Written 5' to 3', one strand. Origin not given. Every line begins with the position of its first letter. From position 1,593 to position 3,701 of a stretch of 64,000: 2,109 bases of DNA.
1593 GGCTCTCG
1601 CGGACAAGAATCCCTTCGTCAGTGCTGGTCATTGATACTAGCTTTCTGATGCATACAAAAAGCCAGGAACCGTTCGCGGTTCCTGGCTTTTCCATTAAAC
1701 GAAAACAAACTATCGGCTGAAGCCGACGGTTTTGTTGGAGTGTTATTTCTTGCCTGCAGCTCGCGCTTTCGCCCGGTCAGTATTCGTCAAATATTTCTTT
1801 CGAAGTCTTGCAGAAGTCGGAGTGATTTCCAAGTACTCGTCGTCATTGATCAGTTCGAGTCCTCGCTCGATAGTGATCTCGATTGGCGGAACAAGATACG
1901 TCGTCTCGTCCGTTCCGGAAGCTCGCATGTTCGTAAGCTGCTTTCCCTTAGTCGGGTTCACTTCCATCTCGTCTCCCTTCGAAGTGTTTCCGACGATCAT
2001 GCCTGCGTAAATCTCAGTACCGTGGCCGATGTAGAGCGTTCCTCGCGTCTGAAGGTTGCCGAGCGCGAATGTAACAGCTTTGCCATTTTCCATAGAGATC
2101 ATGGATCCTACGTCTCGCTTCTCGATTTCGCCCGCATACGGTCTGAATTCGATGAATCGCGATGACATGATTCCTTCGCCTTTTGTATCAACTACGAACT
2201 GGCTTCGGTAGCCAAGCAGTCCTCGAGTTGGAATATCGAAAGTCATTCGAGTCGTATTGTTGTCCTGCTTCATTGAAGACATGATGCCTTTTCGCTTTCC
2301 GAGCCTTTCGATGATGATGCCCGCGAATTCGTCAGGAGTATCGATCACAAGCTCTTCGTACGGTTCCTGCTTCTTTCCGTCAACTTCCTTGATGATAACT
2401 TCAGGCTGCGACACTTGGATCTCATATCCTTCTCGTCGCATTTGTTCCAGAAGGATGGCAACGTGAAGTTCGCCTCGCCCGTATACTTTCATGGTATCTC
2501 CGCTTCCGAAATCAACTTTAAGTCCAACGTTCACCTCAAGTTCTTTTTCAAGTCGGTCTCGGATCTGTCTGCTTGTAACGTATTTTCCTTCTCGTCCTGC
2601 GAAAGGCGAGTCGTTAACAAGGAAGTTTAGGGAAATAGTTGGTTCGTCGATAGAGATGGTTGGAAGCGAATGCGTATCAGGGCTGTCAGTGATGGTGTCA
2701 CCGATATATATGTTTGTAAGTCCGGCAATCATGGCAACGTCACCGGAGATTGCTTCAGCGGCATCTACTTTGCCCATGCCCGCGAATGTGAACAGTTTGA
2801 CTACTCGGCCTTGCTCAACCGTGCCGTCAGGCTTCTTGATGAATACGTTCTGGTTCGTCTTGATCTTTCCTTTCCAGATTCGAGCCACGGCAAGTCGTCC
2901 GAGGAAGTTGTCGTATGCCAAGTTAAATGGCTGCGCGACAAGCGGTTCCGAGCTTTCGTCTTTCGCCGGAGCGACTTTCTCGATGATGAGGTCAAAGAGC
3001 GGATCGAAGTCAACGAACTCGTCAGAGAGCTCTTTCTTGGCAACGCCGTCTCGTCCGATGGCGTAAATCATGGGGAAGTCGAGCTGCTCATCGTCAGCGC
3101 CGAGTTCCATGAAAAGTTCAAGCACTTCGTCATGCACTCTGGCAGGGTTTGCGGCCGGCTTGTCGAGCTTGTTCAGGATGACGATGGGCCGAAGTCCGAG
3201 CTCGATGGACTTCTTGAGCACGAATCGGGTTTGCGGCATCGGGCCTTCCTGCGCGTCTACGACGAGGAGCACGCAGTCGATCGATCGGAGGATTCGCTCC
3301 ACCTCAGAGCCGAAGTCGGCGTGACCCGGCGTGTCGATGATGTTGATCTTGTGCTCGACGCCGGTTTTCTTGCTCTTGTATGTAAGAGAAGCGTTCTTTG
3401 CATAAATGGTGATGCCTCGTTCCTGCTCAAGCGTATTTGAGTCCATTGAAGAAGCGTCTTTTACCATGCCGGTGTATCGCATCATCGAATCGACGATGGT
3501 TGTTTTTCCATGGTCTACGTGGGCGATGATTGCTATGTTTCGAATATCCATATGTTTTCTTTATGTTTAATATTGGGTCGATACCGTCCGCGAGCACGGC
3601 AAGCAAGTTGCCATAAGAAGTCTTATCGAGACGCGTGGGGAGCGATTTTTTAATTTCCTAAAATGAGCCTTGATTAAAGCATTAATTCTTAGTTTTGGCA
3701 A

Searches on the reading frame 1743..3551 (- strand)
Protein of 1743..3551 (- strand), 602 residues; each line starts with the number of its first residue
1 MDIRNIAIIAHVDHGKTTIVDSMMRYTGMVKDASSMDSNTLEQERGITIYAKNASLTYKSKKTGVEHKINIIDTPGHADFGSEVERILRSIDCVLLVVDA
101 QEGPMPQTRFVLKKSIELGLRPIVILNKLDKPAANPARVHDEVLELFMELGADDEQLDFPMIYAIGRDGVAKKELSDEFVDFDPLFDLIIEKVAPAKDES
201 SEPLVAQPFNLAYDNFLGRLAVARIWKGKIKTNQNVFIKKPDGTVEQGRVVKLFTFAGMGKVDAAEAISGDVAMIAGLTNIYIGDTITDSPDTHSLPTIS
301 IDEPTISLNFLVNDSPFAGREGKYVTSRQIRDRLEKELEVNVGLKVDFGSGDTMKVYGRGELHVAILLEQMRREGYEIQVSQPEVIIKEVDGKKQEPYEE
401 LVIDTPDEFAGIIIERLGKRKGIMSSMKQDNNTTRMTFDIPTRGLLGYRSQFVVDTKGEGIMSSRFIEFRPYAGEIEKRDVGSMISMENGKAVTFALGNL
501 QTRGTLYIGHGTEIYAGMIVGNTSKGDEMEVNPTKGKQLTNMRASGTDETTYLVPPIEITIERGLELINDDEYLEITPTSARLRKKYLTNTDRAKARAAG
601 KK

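Call 53: find_encoding_contigs(protein=window:1743-3551:-, flank=10000, max_places=1)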
Protein window:1743-3551:- (602 aa): 2 contigs read that carry it; 1 place shown.
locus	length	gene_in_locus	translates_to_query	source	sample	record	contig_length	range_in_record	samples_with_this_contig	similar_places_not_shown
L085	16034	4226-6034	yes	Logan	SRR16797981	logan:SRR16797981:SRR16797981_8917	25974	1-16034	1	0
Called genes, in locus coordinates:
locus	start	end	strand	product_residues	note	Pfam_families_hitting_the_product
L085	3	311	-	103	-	?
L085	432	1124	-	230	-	PF00005:ABC_tran, PF02463:SMC_N (faint), PF13304:AAA_21 (faint)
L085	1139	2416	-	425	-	PF02687:FtsX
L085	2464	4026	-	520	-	PF25954:Beta-barrel_RND_2 (faint), PF25917:BSH_RND (weak), PF25973:BSH_CzcB (faint), PF25919:BSH_CusB (faint), PF25990:Beta-barrel_YknX (weak), PF26002:Beta-barrel_AprE (weak)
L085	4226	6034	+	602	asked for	PF00009:GTP_EFTU, PF01926:MMR_HSR1 (weak), PF22042:EF-G_D2 (weak), PF03144:GTP_EFTU_D2, PF00679:EFG_C, PF21018:BipA_C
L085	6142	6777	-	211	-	PF02142:MGS, PF01808:AICARFT_IMPCHas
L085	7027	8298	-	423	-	PF07907:YibE_F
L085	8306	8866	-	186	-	PF01475:FUR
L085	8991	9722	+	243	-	-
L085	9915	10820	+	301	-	PF01656:CbiA, PF13614:AAA_31 (weak)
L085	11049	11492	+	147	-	PF02600:DsbB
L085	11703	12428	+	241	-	PF13098:Thioredoxin_2, PF13462:Thioredoxin_4, PF13743:Thioredoxin_5 (faint), PF01323:DSBA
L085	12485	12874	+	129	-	PF01741:MscL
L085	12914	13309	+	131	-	-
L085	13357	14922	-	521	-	PF03023:MurJ, PF13440:Polysacc_synt_3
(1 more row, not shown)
